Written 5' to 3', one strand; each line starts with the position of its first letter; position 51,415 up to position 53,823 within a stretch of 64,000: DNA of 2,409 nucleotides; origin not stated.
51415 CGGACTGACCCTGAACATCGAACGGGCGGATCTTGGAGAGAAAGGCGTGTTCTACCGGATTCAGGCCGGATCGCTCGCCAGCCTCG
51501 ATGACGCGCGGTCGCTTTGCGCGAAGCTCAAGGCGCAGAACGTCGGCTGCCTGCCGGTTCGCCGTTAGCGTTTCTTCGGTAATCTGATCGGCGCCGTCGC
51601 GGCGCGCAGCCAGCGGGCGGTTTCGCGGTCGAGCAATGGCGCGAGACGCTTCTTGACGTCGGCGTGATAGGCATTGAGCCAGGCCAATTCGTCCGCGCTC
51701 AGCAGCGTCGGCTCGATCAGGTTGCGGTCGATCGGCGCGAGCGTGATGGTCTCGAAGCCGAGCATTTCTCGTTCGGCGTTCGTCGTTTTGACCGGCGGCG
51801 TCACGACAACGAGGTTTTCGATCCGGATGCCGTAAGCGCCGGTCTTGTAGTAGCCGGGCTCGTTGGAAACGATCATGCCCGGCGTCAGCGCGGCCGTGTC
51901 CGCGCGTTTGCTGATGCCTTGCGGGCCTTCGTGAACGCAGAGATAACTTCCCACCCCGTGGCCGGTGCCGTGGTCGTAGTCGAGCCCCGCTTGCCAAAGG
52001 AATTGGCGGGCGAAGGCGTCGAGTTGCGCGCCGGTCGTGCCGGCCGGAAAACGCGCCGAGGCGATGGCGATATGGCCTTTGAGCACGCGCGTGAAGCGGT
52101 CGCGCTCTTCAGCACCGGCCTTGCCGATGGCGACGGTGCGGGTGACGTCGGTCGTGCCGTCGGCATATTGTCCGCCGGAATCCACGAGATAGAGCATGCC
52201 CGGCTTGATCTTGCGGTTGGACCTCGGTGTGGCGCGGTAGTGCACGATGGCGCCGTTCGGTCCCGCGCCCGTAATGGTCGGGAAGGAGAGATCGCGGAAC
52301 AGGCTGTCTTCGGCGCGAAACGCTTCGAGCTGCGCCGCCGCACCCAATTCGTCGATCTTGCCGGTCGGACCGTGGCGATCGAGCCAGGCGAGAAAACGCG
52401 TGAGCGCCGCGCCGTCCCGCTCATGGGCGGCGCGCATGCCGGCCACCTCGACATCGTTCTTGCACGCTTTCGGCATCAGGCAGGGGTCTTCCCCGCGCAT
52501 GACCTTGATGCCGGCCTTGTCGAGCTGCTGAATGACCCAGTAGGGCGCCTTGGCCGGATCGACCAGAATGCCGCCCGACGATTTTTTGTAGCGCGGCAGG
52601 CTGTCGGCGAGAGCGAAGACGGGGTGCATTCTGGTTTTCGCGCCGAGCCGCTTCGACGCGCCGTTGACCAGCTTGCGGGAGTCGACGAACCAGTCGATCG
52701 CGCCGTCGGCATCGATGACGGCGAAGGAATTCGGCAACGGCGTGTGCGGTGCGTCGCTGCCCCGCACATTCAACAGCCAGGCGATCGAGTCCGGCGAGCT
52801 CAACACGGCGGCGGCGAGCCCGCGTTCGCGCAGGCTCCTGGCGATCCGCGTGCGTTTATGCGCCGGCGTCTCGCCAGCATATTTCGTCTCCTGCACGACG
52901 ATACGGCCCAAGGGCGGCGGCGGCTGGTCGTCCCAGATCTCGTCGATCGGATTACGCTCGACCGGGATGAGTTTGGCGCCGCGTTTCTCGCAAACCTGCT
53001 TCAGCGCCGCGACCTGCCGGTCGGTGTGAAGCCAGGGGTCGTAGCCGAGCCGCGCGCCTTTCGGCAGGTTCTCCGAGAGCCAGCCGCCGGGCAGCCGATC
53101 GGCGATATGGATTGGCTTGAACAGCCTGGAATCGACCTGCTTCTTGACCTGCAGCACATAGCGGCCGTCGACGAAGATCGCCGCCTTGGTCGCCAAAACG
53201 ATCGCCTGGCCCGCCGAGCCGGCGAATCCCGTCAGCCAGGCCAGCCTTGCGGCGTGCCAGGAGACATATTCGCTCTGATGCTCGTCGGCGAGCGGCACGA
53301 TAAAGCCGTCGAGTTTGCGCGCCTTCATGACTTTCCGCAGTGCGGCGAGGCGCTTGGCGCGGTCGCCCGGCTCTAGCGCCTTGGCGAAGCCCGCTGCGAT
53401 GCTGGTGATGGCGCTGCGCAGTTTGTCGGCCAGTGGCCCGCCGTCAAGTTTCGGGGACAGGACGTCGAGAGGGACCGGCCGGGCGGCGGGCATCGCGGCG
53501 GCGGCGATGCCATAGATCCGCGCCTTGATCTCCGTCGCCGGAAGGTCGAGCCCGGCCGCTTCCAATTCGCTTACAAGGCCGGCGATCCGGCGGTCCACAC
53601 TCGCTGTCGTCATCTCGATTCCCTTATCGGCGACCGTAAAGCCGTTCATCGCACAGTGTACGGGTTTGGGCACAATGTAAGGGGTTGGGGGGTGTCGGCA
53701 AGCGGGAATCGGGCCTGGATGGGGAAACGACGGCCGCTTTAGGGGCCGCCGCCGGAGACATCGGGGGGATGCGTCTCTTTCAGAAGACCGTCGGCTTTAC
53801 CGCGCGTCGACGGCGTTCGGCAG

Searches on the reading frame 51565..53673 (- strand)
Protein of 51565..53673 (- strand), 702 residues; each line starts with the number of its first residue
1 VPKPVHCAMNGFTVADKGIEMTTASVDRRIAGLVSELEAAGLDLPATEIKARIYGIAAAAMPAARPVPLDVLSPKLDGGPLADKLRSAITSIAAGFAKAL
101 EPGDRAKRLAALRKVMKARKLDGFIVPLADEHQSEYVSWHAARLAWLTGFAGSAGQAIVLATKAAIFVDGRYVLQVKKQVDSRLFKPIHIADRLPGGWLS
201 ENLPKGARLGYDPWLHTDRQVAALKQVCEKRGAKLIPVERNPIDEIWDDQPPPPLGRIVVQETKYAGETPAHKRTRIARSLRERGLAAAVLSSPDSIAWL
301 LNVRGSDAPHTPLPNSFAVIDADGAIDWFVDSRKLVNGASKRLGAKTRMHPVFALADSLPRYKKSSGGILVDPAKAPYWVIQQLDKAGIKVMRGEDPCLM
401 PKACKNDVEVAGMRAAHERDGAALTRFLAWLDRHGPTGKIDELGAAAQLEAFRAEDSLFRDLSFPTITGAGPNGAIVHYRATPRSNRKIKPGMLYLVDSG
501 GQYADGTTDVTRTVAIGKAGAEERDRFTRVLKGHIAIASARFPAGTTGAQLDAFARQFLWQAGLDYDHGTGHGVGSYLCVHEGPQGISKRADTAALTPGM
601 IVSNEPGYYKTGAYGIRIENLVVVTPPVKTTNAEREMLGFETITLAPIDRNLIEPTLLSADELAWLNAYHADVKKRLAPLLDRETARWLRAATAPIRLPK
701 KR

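Call 19: search_protein_families(library=pfam, proteins=[window:51565-53673:-])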
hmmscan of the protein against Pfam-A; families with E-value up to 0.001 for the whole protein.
window:51565-53673:- (702 aa): 4 families
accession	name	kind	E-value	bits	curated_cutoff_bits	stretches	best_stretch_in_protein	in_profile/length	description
PF00557.29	Peptidase_M24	-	1.4e-56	192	23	1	412-626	2-208/208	Metallopeptidase family M24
PF16189.11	Creatinase_N_2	-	1.2e-38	133.1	29.7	1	249-409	1-161/161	Creatinase/Prolidase N-terminal domain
PF16188.10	Peptidase_M24_C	-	5.6e-24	84.3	28.9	1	636-696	1-63/63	C-terminal region of peptidase_M24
PF01321.24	Creatinase_N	-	1.5e-18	68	22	1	108-239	1-119/128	Creatinase/Prolidase N-terminal domain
